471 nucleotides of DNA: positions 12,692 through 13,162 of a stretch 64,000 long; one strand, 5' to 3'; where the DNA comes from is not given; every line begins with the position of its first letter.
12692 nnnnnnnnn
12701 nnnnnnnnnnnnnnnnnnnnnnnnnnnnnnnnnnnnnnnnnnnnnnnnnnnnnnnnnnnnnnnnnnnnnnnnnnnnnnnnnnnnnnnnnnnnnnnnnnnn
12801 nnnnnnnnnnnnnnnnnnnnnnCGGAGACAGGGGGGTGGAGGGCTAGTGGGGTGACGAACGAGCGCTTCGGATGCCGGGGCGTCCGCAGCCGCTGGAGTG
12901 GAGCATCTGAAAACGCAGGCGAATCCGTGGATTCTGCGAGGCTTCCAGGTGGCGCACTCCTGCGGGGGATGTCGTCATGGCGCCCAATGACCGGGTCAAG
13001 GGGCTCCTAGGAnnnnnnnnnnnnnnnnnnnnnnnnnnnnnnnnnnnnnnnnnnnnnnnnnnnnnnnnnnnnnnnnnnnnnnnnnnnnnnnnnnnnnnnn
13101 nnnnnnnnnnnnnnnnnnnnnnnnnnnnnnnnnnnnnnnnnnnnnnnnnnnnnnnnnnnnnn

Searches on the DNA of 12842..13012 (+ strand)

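Call 35: build_rna_model(alignment_id=A2)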
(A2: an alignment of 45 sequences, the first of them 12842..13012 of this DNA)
Model R1 built from alignment A2 (45 sequences, 176 columns); structure: RNAalifold consensus.
model positions 171; base pairs 60; branch points 0; effective number of sequences 1.98; information 0.59 bits per position. Calibrated on 0.2 Mb of random sequence (short: E-values are rough).
structure used (alignment columns):
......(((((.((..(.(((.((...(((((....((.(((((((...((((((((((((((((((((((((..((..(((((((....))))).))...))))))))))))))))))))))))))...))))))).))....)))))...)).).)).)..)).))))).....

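Call 36: search_with_rna_model(model_id=R1, source=window, max_evalue=1)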
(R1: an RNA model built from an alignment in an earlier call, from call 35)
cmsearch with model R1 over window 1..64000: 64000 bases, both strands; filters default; matches with E-value up to 1: 8.
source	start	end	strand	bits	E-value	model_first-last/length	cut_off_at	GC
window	24588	24758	+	164.6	1.4e-34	1-171/171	no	0.63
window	17737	17907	+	153.8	3.6e-32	1-171/171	no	0.63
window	12842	13012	+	112.9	4.3e-23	1-171/171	no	0.65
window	17737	17907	-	63.4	4.3e-12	1-171/171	no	0.63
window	24588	24758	-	60.8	1.6e-11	1-171/171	no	0.63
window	12842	13012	-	15.3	0.21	1-171/171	no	0.65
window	30205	30308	-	12.9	0.73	1-171/171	no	0.72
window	59144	59214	-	12.4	0.94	1-171/171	no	0.75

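Call 37: search_with_rna_model(model_id=R1, sources=[L001, L002, L003, L004, L005, L006, L007, L008, L009, L010, L011, L012, L013, L014, L015, L016, L017, L018, L019, L020, L021, L022, L023, L024, L025, L026, L027, L028, L029, L030, L031, L032, L033, L034, L035, L036, L037, L038, L039, L040, L041, L042, L043, L044, L045, L046, L047, L048, L049, L050, L051, L052, L054, L055], max_evalue=0.01)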
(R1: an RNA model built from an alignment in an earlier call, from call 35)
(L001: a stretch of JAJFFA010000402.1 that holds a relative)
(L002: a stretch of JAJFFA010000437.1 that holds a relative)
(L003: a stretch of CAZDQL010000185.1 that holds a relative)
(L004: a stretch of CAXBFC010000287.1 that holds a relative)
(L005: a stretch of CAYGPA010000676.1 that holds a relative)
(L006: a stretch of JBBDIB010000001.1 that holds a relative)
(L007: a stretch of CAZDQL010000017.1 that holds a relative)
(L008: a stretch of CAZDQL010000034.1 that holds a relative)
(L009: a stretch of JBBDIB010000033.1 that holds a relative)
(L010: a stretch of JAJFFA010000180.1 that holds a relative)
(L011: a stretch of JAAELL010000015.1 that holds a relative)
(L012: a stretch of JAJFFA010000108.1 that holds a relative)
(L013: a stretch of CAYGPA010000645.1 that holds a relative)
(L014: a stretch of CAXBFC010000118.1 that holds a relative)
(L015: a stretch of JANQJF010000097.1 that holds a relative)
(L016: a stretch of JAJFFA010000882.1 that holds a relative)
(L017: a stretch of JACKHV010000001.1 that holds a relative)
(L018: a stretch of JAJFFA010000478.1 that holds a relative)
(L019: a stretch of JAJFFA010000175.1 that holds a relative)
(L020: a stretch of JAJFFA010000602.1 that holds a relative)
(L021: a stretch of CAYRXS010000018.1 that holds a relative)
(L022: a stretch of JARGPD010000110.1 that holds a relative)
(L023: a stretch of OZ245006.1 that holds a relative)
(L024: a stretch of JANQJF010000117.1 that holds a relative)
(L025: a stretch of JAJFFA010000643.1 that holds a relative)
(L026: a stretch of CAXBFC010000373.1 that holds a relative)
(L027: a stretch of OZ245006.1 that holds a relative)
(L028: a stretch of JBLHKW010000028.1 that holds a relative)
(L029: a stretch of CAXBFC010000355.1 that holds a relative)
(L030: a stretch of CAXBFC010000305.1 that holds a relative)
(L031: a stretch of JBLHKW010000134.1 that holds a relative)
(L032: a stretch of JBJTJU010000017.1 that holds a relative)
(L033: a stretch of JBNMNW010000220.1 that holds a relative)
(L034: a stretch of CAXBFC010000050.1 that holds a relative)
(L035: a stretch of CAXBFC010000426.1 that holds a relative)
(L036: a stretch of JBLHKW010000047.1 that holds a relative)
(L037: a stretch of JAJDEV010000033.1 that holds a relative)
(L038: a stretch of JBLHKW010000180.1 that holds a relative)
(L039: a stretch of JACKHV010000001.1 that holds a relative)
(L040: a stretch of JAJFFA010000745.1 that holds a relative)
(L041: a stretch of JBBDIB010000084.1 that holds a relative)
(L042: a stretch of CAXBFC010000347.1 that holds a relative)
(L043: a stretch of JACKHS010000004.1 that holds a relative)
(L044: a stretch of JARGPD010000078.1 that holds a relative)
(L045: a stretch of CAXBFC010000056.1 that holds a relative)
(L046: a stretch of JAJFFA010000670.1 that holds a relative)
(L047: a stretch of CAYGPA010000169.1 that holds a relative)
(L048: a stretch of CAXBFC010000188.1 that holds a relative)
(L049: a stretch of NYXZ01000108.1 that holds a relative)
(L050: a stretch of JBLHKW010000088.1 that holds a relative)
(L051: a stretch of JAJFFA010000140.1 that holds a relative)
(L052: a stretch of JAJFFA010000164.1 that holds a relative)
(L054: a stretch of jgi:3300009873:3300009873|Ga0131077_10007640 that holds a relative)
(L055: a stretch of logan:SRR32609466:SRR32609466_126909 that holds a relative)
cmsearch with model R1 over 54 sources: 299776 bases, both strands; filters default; matches with E-value up to 0.01: 98.
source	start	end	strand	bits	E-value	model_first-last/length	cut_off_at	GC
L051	1138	1308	-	188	4.5e-39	1-171/171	no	0.61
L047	1145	1315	-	185.4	1.6e-38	1-171/171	no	0.61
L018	280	450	-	181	1.6e-37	1-171/171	no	0.64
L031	6208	6377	+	178.5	5.6e-37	1-171/171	no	0.61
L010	5774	5944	-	178.3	6.2e-37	1-171/171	no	0.62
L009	2594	2765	+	178.1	6.9e-37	1-171/171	no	0.59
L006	1040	1210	+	176.9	1.3e-36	1-171/171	no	0.58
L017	7061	7233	-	175.2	3.1e-36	1-171/171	no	0.65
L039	5163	5334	+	174.9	3.5e-36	1-171/171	no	0.67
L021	1033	1203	+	174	5.7e-36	1-171/171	no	0.62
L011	1703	1873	-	173.7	6.7e-36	1-171/171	no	0.58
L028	5118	5288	-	173.1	9e-36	1-171/171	no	0.61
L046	5800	5969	-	172.6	1.2e-35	1-171/171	no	0.62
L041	7467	7637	-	171.2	2.4e-35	1-171/171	no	0.59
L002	3070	3239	+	169.9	4.6e-35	1-171/171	no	0.64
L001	963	1132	-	169.9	4.7e-35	1-171/171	no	0.65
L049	1228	1398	+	168.7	8.6e-35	1-171/171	no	0.61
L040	108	277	-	166.9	2.1e-34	1-171/171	no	0.64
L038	419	589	+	165.6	4.1e-34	1-171/171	no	0.6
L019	904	1073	-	163.4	1.3e-33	1-171/171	no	0.62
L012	2047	2216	-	162.3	2.2e-33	1-171/171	no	0.64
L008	1226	1396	+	162.2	2.3e-33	1-171/171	no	0.64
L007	7746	7916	-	160.7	5.1e-33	1-171/171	no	0.67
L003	2982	3152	-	159.7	8.4e-33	1-171/171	no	0.64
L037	3942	4111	+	157.5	2.6e-32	1-171/171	no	0.64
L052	430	599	+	157.1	3.2e-32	1-171/171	no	0.61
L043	2897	3067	-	155.9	5.9e-32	1-171/171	no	0.68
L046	1139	1308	+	154.2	1.4e-31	1-171/171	no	0.66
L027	2689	2859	+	152.3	3.6e-31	1-171/171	no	0.61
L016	704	873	-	147.2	5e-30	1-171/171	no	0.62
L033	5917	6087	+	146.9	5.8e-30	1-171/171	no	0.6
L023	3333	3504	-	144.1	2.4e-29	1-171/171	no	0.61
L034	4334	4504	-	141.4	1e-28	1-171/171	no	0.56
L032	1816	1987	-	141.1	1.2e-28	1-171/171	no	0.66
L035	3547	3717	-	139.6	2.4e-28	1-171/171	no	0.61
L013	2440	2581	-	138.9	3.6e-28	30-171/171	5'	0.63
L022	205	352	+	134.8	2.8e-27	1-148/171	3'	0.63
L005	1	142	+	133.6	5.3e-27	30-171/171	5'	0.63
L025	2941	3083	-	131.1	1.9e-26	28-171/171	5'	0.66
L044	4591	4720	-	122.5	1.6e-24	42-171/171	5'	0.64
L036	1386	1514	+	122.1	1.8e-24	1-129/171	3'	0.6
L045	4805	4977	+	118.8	1e-23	1-171/171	no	0.68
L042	63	235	+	109.9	9.6e-22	1-171/171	no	0.68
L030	1647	1819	+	109.5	1.2e-21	1-171/171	no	0.71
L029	650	822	+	108.7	1.8e-21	1-171/171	no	0.71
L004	2097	2269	-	107.3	3.7e-21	1-171/171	no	0.71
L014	6505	6677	+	104.7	1.3e-20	1-171/171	no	0.66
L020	3863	3973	-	101.6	6.8e-20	61-171/171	5'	0.65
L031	6208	6377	-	93.5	4.2e-18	1-171/171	no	0.61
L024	5762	5902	-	86.1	1.8e-16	32-171/171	5'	0.66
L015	1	141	+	85.6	2.3e-16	32-171/171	5'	0.67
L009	2594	2765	-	85.4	2.7e-16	1-171/171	no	0.59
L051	1138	1308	+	83.6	6.5e-16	1-171/171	no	0.61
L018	280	450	+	82.1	1.4e-15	1-171/171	no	0.64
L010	5774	5944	+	81.5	2e-15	1-171/171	no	0.62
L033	5756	5916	+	80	4.2e-15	1-171/171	no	0.65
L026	427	540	-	79.3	5.9e-15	59-171/171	5'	0.72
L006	1040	1210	-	77.3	1.7e-14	1-171/171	no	0.58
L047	1145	1315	+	77.1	1.9e-14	1-171/171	no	0.61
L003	2982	3152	+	76.9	2e-14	1-171/171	no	0.64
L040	108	277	+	76.9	2e-14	1-171/171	no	0.64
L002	3070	3239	-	76.1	3.1e-14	1-171/171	no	0.64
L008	1226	1396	-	75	5.3e-14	1-171/171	no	0.64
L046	5800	5969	+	74.8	5.9e-14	1-171/171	no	0.62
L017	7061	7233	+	74.6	6.6e-14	1-171/171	no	0.65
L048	6427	6535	+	74.5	7.1e-14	1-108/171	3'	0.66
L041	7467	7637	+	73.7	1.1e-13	1-171/171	no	0.59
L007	7746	7916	+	72.5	2e-13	1-171/171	no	0.67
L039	5163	5334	-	72.3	2.1e-13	1-171/171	no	0.67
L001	963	1132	+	70.8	4.6e-13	1-171/171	no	0.65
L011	1703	1873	+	69.6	8.4e-13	1-171/171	no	0.58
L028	5118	5288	+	67.8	2.2e-12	1-171/171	no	0.61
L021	1033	1203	-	66.4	4.4e-12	1-171/171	no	0.62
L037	3942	4111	-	65.8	6.1e-12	1-171/171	no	0.64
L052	430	599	-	65.6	6.6e-12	1-171/171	no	0.61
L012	2047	2216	+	65.2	7.9e-12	1-171/171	no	0.64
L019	904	1073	+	64.7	1e-11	1-171/171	no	0.62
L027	2689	2859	-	64.1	1.4e-11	1-171/171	no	0.61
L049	1228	1398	-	63.1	2.4e-11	1-171/171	no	0.61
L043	2897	3067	+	62.3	3.6e-11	1-171/171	no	0.68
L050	6590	6761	+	62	4.2e-11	1-171/171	no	0.62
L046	1139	1308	-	55.7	1.1e-09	1-171/171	no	0.66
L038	419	589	-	53.5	3.2e-09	1-171/171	no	0.6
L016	704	873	+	52.4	5.5e-09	1-171/171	no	0.62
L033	5917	6087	-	49.3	2.7e-08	1-171/171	no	0.6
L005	1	142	-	47.2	8.2e-08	1-143/171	3'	0.63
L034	4334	4504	+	46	1.5e-07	1-171/171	no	0.56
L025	2941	3083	+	44.2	3.7e-07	1-144/171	3'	0.66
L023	3333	3504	+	43.3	6e-07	1-171/171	no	0.61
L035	3547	3717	+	42.8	7.5e-07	1-171/171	no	0.61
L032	1816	1987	+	42.8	7.6e-07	1-171/171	no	0.66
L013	2440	2581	+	41.5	1.5e-06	1-143/171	3'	0.63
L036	1386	1514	-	36.8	1.6e-05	44-171/171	5'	0.6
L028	4978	5084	-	34.6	5.2e-05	35-141/171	no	0.64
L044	4591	4720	+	31.8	0.00021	1-131/171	3'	0.64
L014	7132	7316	-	30.4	0.00044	1-171/171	no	0.61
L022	205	352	-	27.1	0.0023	25-171/171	5'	0.63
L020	3863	3973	+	26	0.0042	1-112/171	3'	0.65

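Call 61: search_with_rna_model(model_id=R1, sources=[L059, L060, L061, L062, L063, L064, L065, L066, L067, L068, L069, L070, L071, L072, L073, L074, L075, L076, L077, L078, L079, L080, L081, L082, L083, L084, L085, L086, L087, L088, L089, L090, L091, L092, L093, L094, L095, L096, L097, L098, L099, L100, L101, L102, L103, L104, L105, L106, L107, L108, L109, L110, L111, L112, L113, L114, L115, L116, L117, L118, L119, L120, L121, L122, L123, L124, L125, L126, L127, L128, L129], max_evalue=0.001, make_alignment=true)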
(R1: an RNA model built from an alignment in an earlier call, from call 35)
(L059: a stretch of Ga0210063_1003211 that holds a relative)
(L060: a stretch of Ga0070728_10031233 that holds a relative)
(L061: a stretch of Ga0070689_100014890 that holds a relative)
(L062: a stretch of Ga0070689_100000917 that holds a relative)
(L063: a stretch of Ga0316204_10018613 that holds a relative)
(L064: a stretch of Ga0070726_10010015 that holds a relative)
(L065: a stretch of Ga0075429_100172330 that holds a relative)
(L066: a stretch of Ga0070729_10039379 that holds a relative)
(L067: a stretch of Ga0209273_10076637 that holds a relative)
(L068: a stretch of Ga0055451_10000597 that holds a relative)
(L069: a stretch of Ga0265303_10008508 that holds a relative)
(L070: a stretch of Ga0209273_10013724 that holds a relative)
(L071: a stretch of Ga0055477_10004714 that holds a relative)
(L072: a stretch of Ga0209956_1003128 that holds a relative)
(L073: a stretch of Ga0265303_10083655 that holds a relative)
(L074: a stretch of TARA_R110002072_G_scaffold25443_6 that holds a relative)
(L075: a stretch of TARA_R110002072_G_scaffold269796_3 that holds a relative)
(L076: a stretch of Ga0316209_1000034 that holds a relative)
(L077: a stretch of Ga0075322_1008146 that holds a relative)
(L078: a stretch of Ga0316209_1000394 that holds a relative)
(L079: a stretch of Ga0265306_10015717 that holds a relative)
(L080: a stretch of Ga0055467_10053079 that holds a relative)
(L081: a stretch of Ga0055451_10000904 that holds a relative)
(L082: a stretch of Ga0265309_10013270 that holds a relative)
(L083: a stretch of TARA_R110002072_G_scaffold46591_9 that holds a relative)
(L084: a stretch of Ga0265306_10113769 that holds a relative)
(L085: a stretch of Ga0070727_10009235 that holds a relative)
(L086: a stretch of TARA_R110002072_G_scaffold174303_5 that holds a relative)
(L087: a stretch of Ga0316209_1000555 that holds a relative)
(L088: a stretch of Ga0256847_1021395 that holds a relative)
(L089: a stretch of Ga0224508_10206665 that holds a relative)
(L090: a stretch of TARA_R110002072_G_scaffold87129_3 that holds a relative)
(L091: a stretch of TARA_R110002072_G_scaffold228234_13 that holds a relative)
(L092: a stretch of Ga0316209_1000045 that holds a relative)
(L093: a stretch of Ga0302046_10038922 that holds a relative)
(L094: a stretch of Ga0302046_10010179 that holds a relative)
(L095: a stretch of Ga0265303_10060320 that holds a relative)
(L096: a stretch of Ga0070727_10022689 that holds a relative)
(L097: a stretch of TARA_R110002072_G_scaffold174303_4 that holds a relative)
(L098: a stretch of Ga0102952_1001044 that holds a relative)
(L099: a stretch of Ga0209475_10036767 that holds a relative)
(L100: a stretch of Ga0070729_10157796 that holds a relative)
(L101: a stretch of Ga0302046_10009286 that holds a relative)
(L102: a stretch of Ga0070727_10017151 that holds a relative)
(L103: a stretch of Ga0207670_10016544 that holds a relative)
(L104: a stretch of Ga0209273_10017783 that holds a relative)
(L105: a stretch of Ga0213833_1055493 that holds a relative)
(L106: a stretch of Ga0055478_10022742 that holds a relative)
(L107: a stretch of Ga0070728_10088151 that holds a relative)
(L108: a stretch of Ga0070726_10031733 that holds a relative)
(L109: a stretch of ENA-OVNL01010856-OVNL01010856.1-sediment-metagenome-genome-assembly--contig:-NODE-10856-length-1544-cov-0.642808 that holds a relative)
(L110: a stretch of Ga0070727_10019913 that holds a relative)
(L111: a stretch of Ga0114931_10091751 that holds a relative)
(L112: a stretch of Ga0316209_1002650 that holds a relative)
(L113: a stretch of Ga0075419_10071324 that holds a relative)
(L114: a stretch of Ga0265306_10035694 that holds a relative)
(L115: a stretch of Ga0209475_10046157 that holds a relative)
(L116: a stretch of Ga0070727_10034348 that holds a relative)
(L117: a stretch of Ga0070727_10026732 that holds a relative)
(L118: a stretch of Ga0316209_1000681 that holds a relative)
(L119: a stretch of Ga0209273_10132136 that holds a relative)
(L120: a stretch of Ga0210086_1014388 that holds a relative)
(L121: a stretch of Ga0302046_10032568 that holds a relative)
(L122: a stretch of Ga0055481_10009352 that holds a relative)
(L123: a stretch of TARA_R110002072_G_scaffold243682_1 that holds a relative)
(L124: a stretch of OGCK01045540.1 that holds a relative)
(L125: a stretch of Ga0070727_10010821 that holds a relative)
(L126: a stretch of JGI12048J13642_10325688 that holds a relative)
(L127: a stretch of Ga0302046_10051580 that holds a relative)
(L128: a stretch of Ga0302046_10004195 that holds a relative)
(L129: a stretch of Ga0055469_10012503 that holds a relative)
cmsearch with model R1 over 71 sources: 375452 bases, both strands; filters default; matches with E-value up to 0.001: 129.
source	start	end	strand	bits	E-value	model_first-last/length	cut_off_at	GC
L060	2636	2806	-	188.4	4.4e-39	1-171/171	no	0.63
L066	1872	2042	-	188.4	4.4e-39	1-171/171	no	0.63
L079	134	304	-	179.5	4.2e-37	1-171/171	no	0.63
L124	668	838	+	179.3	4.7e-37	1-171/171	no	0.61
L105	802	972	+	167.1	2.4e-34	1-171/171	no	0.64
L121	1367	1537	-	163.9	1.2e-33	1-171/171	no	0.67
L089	707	876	+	163.4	1.6e-33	1-171/171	no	0.68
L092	6574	6743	-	162.6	2.4e-33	1-171/171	no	0.59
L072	1590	1760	-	161.6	4.1e-33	1-171/171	no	0.64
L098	8258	8428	+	161.6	4.1e-33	1-171/171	no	0.64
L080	1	163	-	161.5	4.2e-33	1-163/171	3'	0.69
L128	5252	5422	-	160.6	6.8e-33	1-171/171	no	0.65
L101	8267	8437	+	160.2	8.2e-33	1-171/171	no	0.64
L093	2492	2662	+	160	8.9e-33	1-171/171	no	0.63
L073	524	693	+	152.8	3.6e-31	1-171/171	no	0.69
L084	983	1152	+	152.8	3.6e-31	1-171/171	no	0.69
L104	298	467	-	151.5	6.9e-31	1-171/171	no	0.63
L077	1720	1891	+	151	9e-31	1-171/171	no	0.72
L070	2005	2174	-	149.5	1.9e-30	1-171/171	no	0.6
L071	3965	4134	+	148.8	2.8e-30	1-171/171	no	0.55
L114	1084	1253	-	145.1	1.9e-29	1-171/171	no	0.69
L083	10572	10742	-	144.7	2.3e-29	1-171/171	no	0.56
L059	968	1137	+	144.6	2.4e-29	1-171/171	no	0.67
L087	2259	2428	-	144.5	2.5e-29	1-171/171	no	0.59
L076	632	801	+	144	3.3e-29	1-171/171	no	0.61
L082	1938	2107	-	143.1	5.2e-29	1-171/171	no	0.68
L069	3817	3986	-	140.6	1.9e-28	1-171/171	no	0.68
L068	11654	11823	-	140.4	2e-28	1-171/171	no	0.6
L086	1630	1800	+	139.6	3e-28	1-171/171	no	0.61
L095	65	234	-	139.1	4e-28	1-171/171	no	0.68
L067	158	327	-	138.1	6.6e-28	1-171/171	no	0.64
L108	1970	2139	-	138.1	6.6e-28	1-171/171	no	0.64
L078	486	655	-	137.3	1e-27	1-171/171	no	0.57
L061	4325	4496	+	135.9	2e-27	1-171/171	no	0.66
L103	607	778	+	135.9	2e-27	1-171/171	no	0.66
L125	5361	5530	-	135.7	2.3e-27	1-171/171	no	0.65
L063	2580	2749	-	135.5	2.6e-27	1-171/171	no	0.61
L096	2805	2974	-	135.4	2.7e-27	1-171/171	no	0.64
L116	696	865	+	134.3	4.6e-27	1-171/171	no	0.63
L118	3087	3257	+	134.2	4.8e-27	1-171/171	no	0.63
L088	283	452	+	131.7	1.7e-26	1-171/171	no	0.56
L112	11805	11974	+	130.9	2.6e-26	1-171/171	no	0.58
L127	1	151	-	130.4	3.5e-26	1-151/171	3'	0.67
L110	3424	3593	+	127.9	1.2e-25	1-171/171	no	0.64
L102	3516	3687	+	127.9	1.2e-25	1-171/171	no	0.64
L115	31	202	-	127.9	1.2e-25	1-171/171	no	0.67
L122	2166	2330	+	122.3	2.1e-24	1-171/171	no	0.7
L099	2357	2528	+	120.9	4.3e-24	1-171/171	no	0.68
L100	542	713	+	120.9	4.3e-24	1-171/171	no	0.68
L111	1681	1850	-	119.9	7.2e-24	1-171/171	no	0.6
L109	927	1098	-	118.6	1.4e-23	1-171/171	no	0.62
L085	7188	7353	-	116.2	4.8e-23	1-171/171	no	0.63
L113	1662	1834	-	113.2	2.3e-22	1-171/171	no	0.71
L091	3919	4091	-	109.4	1.6e-21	1-171/171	no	0.69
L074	7086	7258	-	105.8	1e-20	1-171/171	no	0.73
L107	1742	1882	-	105.2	1.3e-20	32-171/171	5'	0.66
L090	10194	10366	+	105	1.5e-20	1-171/171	no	0.69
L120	9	169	+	103.5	3.2e-20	1-171/171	no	0.55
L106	1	137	-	100.1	1.8e-19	1-138/171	3'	0.7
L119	1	127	+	99.8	2.1e-19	45-171/171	5'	0.64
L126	350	521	-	98.6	3.9e-19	1-171/171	no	0.67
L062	8740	8911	+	97.6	6.4e-19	1-171/171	no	0.67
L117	1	122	+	92.5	8.7e-18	50-171/171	5'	0.63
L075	4423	4593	-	90.9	2e-17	1-171/171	no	0.68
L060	2636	2806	+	89.2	4.7e-17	1-171/171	no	0.63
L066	1872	2042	+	89.2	4.7e-17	1-171/171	no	0.63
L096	2805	2974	+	87.1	1.4e-16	1-171/171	no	0.64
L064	2512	2681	+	85.6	3e-16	1-171/171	no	0.65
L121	1367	1537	+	84.4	5.7e-16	1-171/171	no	0.67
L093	2492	2662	-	83.3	9.7e-16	1-171/171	no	0.63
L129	1672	1776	+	81.6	2.3e-15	1-105/171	3'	0.67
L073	524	693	-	81.4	2.6e-15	1-171/171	no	0.69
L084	983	1152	-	81.4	2.6e-15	1-171/171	no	0.69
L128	5252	5422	+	80.7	3.7e-15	1-171/171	no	0.65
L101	8267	8437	-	79.6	6.4e-15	1-171/171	no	0.64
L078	486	655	+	79.3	7.4e-15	1-171/171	no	0.57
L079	134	304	+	77.7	1.7e-14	1-171/171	no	0.63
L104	298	467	+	74.8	7.5e-14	1-171/171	no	0.63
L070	2005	2174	+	74.1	1.1e-13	1-171/171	no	0.6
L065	1782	1895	+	73.7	1.3e-13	1-113/171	3'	0.68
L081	1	106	-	72.4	2.6e-13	1-107/171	3'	0.49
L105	802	972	-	71.5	4.1e-13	1-171/171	no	0.64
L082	1938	2107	+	71.2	4.7e-13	1-171/171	no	0.68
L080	1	163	+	70.4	7.2e-13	9-171/171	5'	0.69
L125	5523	5694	+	69.7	1e-12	1-171/171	no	0.65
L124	668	838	-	69.7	1e-12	1-171/171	no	0.61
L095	65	234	+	69.2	1.3e-12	1-171/171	no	0.68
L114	1084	1253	+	69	1.4e-12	1-171/171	no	0.69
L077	1720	1891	-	67.4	3.3e-12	1-171/171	no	0.72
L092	6574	6743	+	66.5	5.2e-12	1-171/171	no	0.59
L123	1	124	-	65.4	9e-12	1-122/171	3'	0.68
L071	3965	4134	-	64.2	1.7e-11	1-171/171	no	0.55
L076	632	801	-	63.8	2.1e-11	1-171/171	no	0.61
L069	3817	3986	+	63.7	2.2e-11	1-171/171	no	0.68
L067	158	327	+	63.6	2.3e-11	1-171/171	no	0.64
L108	1970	2139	+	63.6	2.3e-11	1-171/171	no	0.64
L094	1426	1592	+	63.4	2.5e-11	1-171/171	no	0.67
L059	968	1137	-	63.1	3e-11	1-171/171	no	0.67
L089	707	876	-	63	3.2e-11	1-171/171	no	0.68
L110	3424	3593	-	62.5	3.9e-11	1-171/171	no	0.64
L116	696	865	-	61.8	5.8e-11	1-171/171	no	0.63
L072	1590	1760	+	58.8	2.7e-10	1-171/171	no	0.64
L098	8258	8428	-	58.8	2.7e-10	1-171/171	no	0.64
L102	3516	3687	-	57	6.9e-10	1-171/171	no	0.64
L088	283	452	-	56.3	9.6e-10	1-171/171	no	0.56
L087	2259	2428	+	54.1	2.9e-09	1-171/171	no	0.59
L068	11654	11823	+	53.2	4.6e-09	1-171/171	no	0.6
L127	1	151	+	53.2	4.7e-09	21-171/171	5'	0.67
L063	2580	2749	+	52.1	8.4e-09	1-171/171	no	0.61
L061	4325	4496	-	51.8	9.5e-09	1-171/171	no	0.66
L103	607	778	-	51.8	9.5e-09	1-171/171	no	0.66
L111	1681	1850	+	50.8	1.6e-08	1-171/171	no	0.6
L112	11805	11974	-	50.7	1.7e-08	1-171/171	no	0.58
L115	31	202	+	49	4.1e-08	1-171/171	no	0.67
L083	10572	10742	+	47.5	8.7e-08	1-171/171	no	0.56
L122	2176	2325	-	45.9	2e-07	11-161/171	no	0.71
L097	465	500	+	45.6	2.3e-07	69-104/171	no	0.61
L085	7188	7353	+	43.3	7.5e-07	1-171/171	no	0.63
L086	1630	1800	-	42.8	9.3e-07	1-171/171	no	0.61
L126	350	521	+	42.6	1e-06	1-171/171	no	0.67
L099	2357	2528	-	41.2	2.2e-06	1-171/171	no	0.68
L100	542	713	-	41.2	2.2e-06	1-171/171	no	0.68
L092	6430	6546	-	38.8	7.4e-06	27-145/171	no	0.62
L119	1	127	-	36.8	2.1e-05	1-128/171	3'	0.64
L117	1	122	-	34.9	5.3e-05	1-123/171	3'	0.63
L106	1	137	+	34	8.6e-05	35-171/171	5'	0.7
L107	1742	1882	+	32.4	0.0002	1-141/171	3'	0.66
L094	1473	1592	-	30.7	0.00046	1-171/171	no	0.65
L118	3087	3257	-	30.6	0.00048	1-171/171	no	0.63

Alignment A3: 129 matches aligned to the model, 257 columns, each read 5' to 3' on its own strand. Consensus structure (alignment columns), stored with it:
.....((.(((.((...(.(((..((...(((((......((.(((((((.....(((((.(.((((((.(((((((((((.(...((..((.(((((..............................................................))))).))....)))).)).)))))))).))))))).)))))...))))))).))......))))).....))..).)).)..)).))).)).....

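Call 85: search_with_rna_model(model_id=R1, sources=[L130, L131, L132, L133], max_evalue=1)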
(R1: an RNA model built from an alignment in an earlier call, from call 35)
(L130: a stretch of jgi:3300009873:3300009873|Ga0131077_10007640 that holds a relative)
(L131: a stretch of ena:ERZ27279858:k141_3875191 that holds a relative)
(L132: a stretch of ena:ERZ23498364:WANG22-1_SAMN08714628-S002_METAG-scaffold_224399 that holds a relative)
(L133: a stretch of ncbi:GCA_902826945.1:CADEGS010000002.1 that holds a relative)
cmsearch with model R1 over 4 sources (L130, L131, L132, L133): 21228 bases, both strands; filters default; matches with E-value up to 1: 2.
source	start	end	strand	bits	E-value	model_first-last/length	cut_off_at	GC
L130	3961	4051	-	11.1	0.6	1-171/171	no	0.66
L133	2561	2592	+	10.7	0.72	1-171/171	no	0.78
